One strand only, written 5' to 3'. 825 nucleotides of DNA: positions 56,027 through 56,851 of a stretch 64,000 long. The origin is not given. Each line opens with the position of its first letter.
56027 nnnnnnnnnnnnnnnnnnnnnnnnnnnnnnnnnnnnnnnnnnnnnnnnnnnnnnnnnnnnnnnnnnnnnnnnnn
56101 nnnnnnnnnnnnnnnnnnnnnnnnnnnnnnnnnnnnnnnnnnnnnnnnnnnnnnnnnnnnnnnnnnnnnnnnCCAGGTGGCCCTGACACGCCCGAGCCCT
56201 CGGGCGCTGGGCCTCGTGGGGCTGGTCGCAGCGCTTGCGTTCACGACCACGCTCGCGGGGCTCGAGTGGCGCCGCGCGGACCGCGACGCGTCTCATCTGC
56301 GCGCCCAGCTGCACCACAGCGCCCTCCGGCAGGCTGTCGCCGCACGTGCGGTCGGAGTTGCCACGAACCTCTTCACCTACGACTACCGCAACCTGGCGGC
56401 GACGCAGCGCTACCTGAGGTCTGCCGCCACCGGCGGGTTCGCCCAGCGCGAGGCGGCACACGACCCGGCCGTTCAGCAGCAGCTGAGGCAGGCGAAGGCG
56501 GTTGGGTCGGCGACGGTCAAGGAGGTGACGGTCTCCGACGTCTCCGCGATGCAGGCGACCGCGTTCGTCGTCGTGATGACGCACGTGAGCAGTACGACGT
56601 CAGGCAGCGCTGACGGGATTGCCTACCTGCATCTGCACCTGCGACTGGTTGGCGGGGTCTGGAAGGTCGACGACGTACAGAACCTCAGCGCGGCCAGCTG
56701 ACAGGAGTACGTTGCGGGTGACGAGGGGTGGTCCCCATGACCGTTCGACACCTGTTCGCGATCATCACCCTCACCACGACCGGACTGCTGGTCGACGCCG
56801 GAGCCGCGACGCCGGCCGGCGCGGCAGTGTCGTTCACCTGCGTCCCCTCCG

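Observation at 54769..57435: Three-gene cluster of uncharacterised exported proteins, including a 467-aa Cys-rich secreted protein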

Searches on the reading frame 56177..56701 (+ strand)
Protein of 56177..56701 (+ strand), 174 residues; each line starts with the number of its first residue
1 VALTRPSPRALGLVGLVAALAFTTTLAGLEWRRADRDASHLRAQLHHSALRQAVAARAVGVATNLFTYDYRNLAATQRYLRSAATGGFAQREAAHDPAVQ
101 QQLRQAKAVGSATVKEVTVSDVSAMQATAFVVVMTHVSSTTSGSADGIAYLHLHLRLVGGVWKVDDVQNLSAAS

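Call 5: search_protein_families(library=pfam, proteins=[window:56177-56701:+], max_evalue=1)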
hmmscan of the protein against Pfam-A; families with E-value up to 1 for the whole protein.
window:56177-56701:+ (174 aa): 0 families

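Call 6: search_protein_families(library=ncbifam, proteins=[window:56177-56701:+], max_evalue=1)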
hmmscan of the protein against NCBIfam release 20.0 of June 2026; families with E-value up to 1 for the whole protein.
window:56177-56701:+ (174 aa): 1 family
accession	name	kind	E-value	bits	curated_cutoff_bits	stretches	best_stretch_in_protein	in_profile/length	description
TIGR01348.1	PDHac_trf_long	equivalog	0.044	12.3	552.1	1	30-142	74-183/587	dihydrolipoyllysine-residue acetyltransferase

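Call 19: find_homologous_proteins(query=window:56177-56698:+)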
Query window:56177-56698:+ (174 aa): 23 proteins with E <= 0.001 among 1395 candidates.
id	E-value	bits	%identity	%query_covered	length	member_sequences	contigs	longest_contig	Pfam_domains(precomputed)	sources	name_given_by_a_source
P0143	3.2e-102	357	100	100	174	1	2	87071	-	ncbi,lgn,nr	ncbi:MAG TPA: hypothetical protein VG650_18585 [Mycobacteriales bacterium]|nr:hypothetical protein [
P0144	3.0e-66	240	74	100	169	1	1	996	-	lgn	-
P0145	4.5e-62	226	70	100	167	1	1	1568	-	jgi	-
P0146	5.8e-60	220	71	98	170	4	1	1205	-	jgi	jgi:hypothetical protein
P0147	2.0e-58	215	73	91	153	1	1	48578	-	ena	-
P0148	5.2e-58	213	71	94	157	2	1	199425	-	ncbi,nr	ncbi:MAG TPA: hypothetical protein VHD81_12125 [Mycobacteriales bacterium]|nr:hypothetical protein [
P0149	2.9e-57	211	70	84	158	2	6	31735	-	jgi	jgi:hypothetical protein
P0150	1.4e-56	209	71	84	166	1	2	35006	-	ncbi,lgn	-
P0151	6.7e-56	206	68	89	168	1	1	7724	-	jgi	jgi:hypothetical protein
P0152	1.4e-55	205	69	98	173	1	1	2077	-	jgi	jgi:hypothetical protein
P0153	1.6e-54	202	68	97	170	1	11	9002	-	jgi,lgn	jgi:hypothetical protein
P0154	3.1e-54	201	67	97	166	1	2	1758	-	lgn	-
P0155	6.0e-54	200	66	84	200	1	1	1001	-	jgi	jgi:hypothetical protein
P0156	2.6e-53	198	65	98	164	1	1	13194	-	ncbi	ncbi:MAG: hypothetical protein ACTHK4_10600 [Mycobacteriales bacterium]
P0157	2.7e-51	191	68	91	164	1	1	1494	-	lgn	-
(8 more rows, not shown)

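Call 42: search_solved_structures(query=A3, max_evalue=10)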
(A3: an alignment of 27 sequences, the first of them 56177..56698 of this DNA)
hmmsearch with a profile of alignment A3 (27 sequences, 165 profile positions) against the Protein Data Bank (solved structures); distinct sequences matched with E-value up to 10: 4.
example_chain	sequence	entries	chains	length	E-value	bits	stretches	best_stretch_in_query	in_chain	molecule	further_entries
5vku_0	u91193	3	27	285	0.002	21.2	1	44-161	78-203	Tegument protein pp150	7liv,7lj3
7et3_1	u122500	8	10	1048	0.014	18.5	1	44-161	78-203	ORFL92C_UL32 | Large structural phosphoprotein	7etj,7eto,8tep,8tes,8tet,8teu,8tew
9r33_A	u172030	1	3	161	0.11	15.6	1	35-158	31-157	OmamC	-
5cnl_A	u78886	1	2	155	0.18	14.9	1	43-91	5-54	IcmL-like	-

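Call 45: search_solved_structures(query=A3, max_evalue=10, show_alignments=4)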
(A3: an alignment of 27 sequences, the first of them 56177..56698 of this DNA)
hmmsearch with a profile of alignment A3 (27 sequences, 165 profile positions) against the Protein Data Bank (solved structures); distinct sequences matched with E-value up to 10: 4.
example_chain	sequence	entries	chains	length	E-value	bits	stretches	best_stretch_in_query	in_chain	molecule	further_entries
5vku_0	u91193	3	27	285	0.002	21.2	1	44-161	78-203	Tegument protein pp150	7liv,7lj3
7et3_1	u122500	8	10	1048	0.014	18.5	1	44-161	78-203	ORFL92C_UL32 | Large structural phosphoprotein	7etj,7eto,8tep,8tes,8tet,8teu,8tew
9r33_A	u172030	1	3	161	0.11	15.6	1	35-158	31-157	OmamC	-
5cnl_A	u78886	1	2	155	0.18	14.9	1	43-91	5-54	IcmL-like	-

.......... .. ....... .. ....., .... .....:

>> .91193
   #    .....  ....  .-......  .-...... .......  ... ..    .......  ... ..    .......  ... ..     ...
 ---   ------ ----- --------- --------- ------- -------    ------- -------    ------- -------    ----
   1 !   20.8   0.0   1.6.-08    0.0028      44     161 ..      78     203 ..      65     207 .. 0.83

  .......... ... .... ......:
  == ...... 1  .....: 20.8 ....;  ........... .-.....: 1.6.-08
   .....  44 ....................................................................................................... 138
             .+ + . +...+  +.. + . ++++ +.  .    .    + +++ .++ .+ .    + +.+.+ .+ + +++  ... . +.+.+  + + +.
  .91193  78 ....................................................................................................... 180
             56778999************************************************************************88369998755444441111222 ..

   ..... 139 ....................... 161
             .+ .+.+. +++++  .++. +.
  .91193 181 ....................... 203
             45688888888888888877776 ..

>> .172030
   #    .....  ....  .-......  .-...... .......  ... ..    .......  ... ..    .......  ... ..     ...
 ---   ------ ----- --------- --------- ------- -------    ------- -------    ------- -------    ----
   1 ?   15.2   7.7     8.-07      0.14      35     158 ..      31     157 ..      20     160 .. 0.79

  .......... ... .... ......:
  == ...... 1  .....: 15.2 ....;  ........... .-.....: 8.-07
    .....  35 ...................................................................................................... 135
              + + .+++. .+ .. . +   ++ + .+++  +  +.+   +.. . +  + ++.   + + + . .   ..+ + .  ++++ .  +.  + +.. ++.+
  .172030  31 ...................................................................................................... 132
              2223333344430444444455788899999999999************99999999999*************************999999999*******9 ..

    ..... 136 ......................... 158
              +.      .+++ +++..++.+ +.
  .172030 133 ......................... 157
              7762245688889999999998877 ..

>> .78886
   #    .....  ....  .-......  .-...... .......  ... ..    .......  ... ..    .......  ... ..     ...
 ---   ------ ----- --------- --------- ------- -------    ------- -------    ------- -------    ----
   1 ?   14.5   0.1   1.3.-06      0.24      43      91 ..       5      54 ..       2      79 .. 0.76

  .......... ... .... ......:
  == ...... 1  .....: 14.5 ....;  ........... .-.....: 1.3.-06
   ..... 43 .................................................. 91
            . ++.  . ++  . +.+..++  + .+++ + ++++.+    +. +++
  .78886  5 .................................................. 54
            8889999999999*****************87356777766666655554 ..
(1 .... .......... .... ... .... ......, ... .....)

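Call 51: predict_structure(alignment_id=A4)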
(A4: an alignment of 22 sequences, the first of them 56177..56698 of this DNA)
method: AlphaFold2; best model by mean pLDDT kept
length: 174 residues; sequences in the alignment: 22
mean_pLDDT: 93.5   pTM: 0.76
mean pLDDT of the five models: 93.5, 93.0, 89.8, 89.5, 89.3
residues with pLDDT >= 90: 144; 70-90: 26; 50-70: 3; < 50: 1
segments of 3 or more residues with pLDDT < 50: none
pLDDT, mean of each block of 10 residues (from residue 1): 72 90 91 89 94 98 98 96 97 93 97 98 97 98 96 98 97 74
secondary structure, 60 per line:
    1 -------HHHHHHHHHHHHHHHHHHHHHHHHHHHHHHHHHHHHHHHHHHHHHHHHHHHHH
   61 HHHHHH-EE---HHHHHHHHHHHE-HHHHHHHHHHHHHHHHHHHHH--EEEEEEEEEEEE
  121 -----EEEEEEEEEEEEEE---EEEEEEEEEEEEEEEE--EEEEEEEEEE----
elements in order: H8-66 H73-83 H86-106 E109-120 E126-139 E143-158 E161-170

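Call 53: fold_search(model_id=the predicted structure, library=pdb)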
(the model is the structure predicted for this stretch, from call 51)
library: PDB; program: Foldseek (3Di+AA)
matches with E <= 10: 951; with E <= 0.001: 7
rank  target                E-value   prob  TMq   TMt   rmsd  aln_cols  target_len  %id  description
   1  5d9r                  7.7e-05  1.00  0.49  0.61   3.6       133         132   14  Crystal structure of a conserved domain in the intermembrane space region of the plastid division protein ARC6 (released 2015-11-11)
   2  5cnl_A                8.1e-05  1.00  0.58  0.70   3.5       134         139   15  Crystal structure of an IcmL-like type IV secretion system protein (lpg0120) from Legionella pneumophila subsp. pneumo (released 2015-08-05)
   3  5cnl_B                1.0e-04  1.00  0.56  0.68   3.9       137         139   14  Crystal structure of an IcmL-like type IV secretion system protein (lpg0120) from Legionella pneumophila subsp. pneumo (released 2015-08-05)
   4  5had                  1.6e-04  1.00  0.48  0.60   3.7       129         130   13  Crystal structure of intermembrane space region of chloroplast protein ARC6 (released 2017-01-18)
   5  4l8o                  6.4e-04  1.00  0.35  0.37   3.4        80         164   14  Crystal structure of a bile-acid 7-alpha dehydratase (CLOHYLEM_06634) from Clostridium hylemonae DSM 15053 at 2.20 A res (released 2013-08-21)
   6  7o41_D                8.6e-04  1.00  0.47  0.44  16.6       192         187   14  Hexameric composite model of the Inner Membrane Complex (IMC) with the Arches from the fully-assembled R388 type IV se (released 2022-06-22)
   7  7o41_F                9.6e-04  1.00  0.47  0.46  13.8       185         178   14  Hexameric composite model of the Inner Membrane Complex (IMC) with the Arches from the fully-assembled R388 type IV se (released 2022-06-22)
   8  7o41_E                1.1e-03  1.00  0.47  0.44  14.4       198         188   16  Hexameric composite model of the Inner Membrane Complex (IMC) with the Arches from the fully-assembled R388 type IV se (released 2022-06-22)
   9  3wz4_C                1.2e-03  1.00  0.55  0.66   3.6       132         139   16  Structure of the periplasmic domain of DotI (crystal form I) (released 2015-06-10)
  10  2ux0_E                1.2e-03  1.00  0.39  0.49   2.7        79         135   10  Structure of the oligomerisation domain of calcium-calmodulin dependent protein kinase II gamma (released 2007-04-10)
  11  3wz4_A                1.3e-03  1.00  0.55  0.67   3.6       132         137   16  Structure of the periplasmic domain of DotI (crystal form I) (released 2015-06-10)
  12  3wz4_G                1.3e-03  1.00  0.54  0.66   3.8       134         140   16  Structure of the periplasmic domain of DotI (crystal form I) (released 2015-06-10)
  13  2ux0_F                1.4e-03  1.00  0.43  0.53   6.8       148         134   10  Structure of the oligomerisation domain of calcium-calmodulin dependent protein kinase II gamma (released 2007-04-10)
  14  6iqt_A                1.6e-03  1.00  0.55  0.69   3.4       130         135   13  Crystal Structure of CagV, a VirB8 homolog of T4SS from Helicobacter pylori Strain 26695 (released 2019-11-13)
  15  6iqt_D                1.6e-03  1.00  0.53  0.68   4.0       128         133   12  Crystal Structure of CagV, a VirB8 homolog of T4SS from Helicobacter pylori Strain 26695 (released 2019-11-13)
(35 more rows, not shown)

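Call 57: search_protein_families(library=pfam, alignment_id=A3, max_evalue=10)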
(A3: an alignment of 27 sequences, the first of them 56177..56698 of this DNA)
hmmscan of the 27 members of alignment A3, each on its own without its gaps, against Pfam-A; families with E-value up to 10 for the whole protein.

A. member 1, window:56177-56698:+ (174 aa): 0 families

B. families by the number of members that match (of 27 scanned): 28 families (the first 25 are shown)
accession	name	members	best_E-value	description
PF24895.1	SIDD_N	3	0.032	Nonribosomal peptide synthetase sidD N-terminal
PF13577.12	SnoaL_4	2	0.0036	SnoaL-like domain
PF24690.1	NTCP5_P3_N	2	0.065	NTCP5/P3 N-terminal domain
PF00590.25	TP_methylase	1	0.0022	Tetrapyrrole (Corrin/Porphyrin) Methylases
PF14316.11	DUF4381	1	0.0023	Domain of unknown function (DUF4381)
PF10721.14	DUF2514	1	0.0085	Protein of unknown function (DUF2514)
PF05656.20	DUF805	1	0.0092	Protein of unknown function (DUF805)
PF24420.1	DUF7551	1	0.011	Domain of unknown function (DUF7551)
PF07811.17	TadE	1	0.025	TadE-like protein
PF12365.13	DUF3649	1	0.029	Protein of unknown function (DUF3649)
PF07143.17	CrtC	1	0.046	CrtC N-terminal lipocalin domain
PF15825.10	FAM25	1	0.047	FAM25 family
PF10648.15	Gmad2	1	0.061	Immunoglobulin-like domain of bacterial spore germination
PF02104.20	SURF1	1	0.076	SURF1 family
PF18221.6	MU2_FHA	1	0.081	Mutator 2 Fork head associated domain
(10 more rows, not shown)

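Call 87: find_encoding_contigs(protein=P0147, flank=6000, max_places=1)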
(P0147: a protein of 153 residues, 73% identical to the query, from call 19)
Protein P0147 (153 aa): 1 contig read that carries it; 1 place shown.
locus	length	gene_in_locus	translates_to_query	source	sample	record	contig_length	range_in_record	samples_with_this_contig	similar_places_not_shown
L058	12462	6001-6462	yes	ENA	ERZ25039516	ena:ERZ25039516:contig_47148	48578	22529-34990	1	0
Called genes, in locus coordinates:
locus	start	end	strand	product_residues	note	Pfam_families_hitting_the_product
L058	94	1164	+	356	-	PF02129:Peptidase_S15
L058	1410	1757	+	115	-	-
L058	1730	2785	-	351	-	PF12679:ABC2_membrane_2 (weak), PF26999:ABC-2_memb_rel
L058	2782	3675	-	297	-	PF02463:SMC_N (faint), PF00005:ABC_tran, PF13304:AAA_21 (weak)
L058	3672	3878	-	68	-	-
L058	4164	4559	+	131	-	PF04237:YjbR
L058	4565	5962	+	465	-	-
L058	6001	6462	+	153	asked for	-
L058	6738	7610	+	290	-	-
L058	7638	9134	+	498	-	-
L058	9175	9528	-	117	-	-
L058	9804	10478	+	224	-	-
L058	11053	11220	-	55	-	-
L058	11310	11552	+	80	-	-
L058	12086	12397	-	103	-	-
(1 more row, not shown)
